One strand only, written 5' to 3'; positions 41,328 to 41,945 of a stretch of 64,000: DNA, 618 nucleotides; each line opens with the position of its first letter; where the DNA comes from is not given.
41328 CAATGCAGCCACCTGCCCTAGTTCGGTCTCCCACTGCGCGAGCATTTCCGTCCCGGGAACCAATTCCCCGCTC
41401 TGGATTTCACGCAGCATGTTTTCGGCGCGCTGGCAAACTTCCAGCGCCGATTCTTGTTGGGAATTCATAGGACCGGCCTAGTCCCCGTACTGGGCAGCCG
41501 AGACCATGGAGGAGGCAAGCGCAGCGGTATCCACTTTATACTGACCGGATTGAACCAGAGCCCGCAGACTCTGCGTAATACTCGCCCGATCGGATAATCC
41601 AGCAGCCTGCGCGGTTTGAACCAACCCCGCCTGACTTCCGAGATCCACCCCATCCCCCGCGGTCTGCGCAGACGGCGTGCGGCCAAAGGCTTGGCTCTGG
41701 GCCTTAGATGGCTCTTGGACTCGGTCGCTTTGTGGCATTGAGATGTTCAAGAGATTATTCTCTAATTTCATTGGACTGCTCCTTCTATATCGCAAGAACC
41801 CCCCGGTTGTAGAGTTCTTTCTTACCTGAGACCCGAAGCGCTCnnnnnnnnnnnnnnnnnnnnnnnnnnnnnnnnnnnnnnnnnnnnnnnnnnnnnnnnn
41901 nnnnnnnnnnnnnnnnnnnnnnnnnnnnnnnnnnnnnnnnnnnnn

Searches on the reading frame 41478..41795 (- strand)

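Call 9: search_protein_families(library=pfam, proteins=[window:41478-41795:-], max_evalue=0.001)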
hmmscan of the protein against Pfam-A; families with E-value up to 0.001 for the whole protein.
window:41478-41795:- (105 aa): 1 family
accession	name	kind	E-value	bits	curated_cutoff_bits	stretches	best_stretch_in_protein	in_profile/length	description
PF04316.19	FlgM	-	3.5e-06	27.6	25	1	48-98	1-54/55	Anti-sigma-28 factor, FlgM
